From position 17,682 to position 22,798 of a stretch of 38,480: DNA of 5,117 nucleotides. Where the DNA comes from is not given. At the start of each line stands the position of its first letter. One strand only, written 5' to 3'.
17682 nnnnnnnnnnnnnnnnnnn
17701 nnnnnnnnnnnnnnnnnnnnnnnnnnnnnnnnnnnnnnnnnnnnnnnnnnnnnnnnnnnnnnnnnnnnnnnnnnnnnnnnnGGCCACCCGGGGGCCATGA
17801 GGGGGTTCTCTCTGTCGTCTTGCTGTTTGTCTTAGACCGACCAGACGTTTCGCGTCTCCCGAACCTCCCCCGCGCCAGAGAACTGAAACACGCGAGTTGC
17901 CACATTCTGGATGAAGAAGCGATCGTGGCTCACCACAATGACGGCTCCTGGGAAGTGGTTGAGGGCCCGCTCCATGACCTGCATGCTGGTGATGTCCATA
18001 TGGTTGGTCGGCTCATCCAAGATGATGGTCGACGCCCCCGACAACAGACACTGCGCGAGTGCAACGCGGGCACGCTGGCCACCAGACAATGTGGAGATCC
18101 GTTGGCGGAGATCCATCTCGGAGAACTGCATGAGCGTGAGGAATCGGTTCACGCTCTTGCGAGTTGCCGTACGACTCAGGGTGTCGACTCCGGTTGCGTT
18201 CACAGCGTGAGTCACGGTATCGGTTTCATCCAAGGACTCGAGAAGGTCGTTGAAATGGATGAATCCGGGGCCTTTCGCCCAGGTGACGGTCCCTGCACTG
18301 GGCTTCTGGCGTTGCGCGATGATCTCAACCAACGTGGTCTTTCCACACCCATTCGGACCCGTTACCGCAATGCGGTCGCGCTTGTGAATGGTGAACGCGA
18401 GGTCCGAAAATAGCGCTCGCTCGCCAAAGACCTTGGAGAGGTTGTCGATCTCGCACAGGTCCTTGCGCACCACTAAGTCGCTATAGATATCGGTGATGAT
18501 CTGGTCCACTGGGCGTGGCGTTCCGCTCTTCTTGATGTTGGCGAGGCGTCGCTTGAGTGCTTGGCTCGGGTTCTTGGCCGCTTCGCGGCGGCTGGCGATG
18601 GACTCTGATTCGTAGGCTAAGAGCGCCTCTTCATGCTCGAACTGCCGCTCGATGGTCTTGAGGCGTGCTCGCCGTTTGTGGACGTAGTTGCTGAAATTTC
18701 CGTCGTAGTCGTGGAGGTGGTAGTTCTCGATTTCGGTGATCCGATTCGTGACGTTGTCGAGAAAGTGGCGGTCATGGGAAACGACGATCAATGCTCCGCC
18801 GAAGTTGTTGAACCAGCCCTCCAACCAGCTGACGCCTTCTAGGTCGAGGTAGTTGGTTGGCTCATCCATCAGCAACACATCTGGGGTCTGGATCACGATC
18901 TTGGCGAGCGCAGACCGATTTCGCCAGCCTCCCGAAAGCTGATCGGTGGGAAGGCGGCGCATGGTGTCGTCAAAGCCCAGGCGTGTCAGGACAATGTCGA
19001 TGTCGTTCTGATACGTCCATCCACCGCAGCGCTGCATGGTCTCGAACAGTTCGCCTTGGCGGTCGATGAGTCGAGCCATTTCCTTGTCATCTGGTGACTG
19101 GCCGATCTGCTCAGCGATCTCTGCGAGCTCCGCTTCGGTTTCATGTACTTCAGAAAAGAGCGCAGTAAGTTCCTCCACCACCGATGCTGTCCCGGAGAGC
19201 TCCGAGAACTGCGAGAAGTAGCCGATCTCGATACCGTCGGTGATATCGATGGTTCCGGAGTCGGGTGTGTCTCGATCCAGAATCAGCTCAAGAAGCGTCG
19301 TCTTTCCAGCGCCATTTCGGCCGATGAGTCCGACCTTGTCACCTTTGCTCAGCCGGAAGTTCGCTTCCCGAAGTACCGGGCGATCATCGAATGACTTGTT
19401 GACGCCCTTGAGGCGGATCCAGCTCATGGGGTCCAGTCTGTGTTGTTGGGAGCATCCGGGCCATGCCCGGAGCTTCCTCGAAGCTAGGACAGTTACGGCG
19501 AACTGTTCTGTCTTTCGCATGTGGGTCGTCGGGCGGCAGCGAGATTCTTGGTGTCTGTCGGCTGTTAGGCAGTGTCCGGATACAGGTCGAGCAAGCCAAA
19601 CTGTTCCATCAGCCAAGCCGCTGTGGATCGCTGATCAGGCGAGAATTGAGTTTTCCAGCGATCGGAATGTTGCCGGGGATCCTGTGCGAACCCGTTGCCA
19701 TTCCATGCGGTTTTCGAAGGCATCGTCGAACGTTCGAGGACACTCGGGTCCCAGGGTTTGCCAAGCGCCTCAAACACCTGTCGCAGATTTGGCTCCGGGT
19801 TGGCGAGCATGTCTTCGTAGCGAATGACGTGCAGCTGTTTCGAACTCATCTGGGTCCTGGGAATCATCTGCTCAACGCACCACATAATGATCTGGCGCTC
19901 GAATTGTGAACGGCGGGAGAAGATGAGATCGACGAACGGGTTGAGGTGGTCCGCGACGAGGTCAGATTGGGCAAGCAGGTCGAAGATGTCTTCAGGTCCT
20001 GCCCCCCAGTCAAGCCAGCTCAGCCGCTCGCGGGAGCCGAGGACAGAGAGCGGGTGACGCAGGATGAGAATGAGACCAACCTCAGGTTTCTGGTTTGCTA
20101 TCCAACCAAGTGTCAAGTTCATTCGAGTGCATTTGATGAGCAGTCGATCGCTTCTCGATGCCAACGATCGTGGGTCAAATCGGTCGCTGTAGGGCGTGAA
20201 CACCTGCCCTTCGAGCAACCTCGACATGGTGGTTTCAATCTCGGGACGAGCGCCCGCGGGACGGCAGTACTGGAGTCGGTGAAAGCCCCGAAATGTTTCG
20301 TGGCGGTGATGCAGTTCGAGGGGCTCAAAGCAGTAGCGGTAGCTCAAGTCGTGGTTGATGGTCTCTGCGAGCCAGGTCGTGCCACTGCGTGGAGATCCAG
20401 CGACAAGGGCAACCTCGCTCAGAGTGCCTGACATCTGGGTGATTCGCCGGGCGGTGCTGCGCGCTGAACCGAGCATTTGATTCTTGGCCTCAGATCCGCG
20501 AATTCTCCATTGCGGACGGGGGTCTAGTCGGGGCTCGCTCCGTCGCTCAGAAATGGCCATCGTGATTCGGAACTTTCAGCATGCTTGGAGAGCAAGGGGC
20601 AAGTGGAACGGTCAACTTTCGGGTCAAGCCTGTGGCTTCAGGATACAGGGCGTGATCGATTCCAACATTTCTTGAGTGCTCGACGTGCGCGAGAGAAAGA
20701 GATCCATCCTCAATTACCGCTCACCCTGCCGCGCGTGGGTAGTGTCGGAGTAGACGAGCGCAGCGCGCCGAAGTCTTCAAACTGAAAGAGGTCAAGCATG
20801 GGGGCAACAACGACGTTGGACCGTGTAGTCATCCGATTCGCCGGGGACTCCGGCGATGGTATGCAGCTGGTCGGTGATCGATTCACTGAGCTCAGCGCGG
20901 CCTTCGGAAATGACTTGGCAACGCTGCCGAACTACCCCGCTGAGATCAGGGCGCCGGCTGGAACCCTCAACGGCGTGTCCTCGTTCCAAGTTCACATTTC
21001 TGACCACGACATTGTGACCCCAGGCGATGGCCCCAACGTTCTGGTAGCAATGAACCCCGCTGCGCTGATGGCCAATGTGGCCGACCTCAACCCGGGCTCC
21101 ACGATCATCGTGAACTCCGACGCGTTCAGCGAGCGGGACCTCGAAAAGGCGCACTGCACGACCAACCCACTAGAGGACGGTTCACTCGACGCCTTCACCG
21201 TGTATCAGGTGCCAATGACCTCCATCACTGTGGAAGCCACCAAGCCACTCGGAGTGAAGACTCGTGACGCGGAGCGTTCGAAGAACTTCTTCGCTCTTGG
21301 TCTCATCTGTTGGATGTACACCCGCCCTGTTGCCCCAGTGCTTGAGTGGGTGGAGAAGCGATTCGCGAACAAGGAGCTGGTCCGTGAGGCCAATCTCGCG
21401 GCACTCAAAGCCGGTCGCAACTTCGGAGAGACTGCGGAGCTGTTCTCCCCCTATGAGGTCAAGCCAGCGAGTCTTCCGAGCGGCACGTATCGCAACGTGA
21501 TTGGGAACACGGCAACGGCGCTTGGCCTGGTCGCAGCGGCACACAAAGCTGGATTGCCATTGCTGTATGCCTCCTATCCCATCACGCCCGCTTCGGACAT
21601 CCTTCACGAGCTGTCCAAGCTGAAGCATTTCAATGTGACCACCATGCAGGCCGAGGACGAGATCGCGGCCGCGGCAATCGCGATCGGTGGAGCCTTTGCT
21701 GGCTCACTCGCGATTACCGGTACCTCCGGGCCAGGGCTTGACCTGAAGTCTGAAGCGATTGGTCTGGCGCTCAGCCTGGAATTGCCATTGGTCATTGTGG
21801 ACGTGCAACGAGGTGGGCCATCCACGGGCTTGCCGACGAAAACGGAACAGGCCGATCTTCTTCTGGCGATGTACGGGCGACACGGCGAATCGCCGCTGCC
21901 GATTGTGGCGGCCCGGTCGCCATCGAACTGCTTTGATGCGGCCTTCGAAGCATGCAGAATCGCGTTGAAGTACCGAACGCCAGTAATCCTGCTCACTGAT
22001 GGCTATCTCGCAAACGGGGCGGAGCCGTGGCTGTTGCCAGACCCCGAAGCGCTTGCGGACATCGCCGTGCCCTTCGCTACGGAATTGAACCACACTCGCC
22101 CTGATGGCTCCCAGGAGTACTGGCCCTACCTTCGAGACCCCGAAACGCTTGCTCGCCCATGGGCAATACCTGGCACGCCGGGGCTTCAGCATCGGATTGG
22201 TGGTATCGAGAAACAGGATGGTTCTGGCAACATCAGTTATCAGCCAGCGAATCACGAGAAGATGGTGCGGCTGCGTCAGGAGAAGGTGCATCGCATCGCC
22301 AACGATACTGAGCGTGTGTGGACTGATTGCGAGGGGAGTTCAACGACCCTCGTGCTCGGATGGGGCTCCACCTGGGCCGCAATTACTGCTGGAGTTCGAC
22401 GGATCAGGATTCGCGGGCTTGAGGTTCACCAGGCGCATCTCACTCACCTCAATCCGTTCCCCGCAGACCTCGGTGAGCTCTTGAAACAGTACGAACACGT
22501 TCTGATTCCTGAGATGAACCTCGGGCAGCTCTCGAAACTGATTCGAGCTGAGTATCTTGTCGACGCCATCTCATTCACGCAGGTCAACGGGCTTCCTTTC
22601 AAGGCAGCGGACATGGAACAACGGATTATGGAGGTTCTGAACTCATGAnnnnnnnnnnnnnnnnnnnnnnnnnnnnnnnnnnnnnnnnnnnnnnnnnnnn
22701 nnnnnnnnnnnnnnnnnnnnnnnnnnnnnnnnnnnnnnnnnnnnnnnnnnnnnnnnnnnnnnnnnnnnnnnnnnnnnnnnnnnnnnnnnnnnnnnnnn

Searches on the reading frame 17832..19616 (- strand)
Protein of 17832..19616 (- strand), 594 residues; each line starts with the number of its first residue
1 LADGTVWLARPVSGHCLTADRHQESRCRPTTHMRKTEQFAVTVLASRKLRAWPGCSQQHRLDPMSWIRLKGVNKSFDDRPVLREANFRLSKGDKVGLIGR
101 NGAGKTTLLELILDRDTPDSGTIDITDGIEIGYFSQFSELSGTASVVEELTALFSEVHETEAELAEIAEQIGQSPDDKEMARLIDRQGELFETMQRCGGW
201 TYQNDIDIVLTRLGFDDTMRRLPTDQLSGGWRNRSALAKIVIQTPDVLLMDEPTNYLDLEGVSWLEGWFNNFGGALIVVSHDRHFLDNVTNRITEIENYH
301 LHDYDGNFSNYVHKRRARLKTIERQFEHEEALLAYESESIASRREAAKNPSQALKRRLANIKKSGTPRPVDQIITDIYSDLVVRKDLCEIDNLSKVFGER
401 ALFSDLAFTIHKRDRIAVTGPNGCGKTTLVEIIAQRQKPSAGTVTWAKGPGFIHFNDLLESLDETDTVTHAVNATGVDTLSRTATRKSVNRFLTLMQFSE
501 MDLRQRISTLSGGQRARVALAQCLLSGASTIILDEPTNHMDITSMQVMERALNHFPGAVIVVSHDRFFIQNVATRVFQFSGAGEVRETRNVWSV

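Call 48: search_protein_families(library=pfam, proteins=[window:17832-19616:-], max_evalue=0.00001)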
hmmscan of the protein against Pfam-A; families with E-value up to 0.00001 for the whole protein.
window:17832-19616:- (594 aa): 10 families
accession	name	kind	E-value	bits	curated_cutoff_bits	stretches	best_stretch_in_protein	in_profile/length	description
PF00005.33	ABC_tran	-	1e-51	175.6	25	2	82-255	1-137/137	ABC transporter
PF13304.12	AAA_21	-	6.9e-14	53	27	0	96-146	3-59/304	AAA domain, putative AbiEii toxin, Type IV TA system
PF12848.13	ABC_tran_Xtn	-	6.9e-09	36.1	25.9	1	295-358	2-67/85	ABC transporter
PF02463.25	SMC_N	-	9.7e-09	35.4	40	0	415-433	26-44/220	RecF/RecN/SMC N terminal domain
PF13476.12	AAA_23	-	1.8e-08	35.7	27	0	75-112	9-39/201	AAA domain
PF13191.12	AAA_16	-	3.3e-08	34.6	32.6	0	416-527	27-126/167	AAA ATPase domain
PF13401.12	AAA_22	-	4.4e-08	34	27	0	416-535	8-92/130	AAA domain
PF13555.12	AAA_29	-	2.1e-07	31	27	0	403-430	12-39/61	P-loop containing region of AAA domain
PF00006.31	ATP-synt_ab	-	6.7e-06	26.3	29.5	0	405-470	6-71/213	ATP synthase alpha/beta family, nucleotide-binding domain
PF13521.12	AAA_28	-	8e-06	26.6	27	0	415-437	1-23/164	AAA domain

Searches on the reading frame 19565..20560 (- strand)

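Call 48: search_protein_families(library=pfam, proteins=[window:19565-20560:-], max_evalue=0.00001)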
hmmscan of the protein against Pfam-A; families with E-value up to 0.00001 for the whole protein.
window:19565-20560:- (331 aa): 2 families
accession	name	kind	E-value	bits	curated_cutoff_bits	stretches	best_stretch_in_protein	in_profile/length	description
PF13469.12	Sulfotransfer_3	-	7.9e-12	46.3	27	1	53-272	4-216/216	Sulfotransferase family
PF00685.33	Sulfotransfer_1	-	9.5e-10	38.7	22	1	52-277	5-190/255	Sulfotransferase domain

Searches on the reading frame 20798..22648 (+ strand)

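Call 78: search_protein_families(library=pfam, proteins=[window:20798-22648:+], max_evalue=0.00001)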
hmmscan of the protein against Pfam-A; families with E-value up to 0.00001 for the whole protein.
window:20798-22648:+ (616 aa): 2 families
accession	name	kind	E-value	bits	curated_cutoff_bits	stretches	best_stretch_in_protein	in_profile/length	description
PF01855.24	POR_N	-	9.7e-51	173.2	27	1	254-474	8-220/231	Pyruvate flavodoxin/ferredoxin oxidoreductase, thiamine diP-bdg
PF01558.24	POR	-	1.9e-25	90.4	27.4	1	19-207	2-172/173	Pyruvate ferredoxin/flavodoxin oxidoreductase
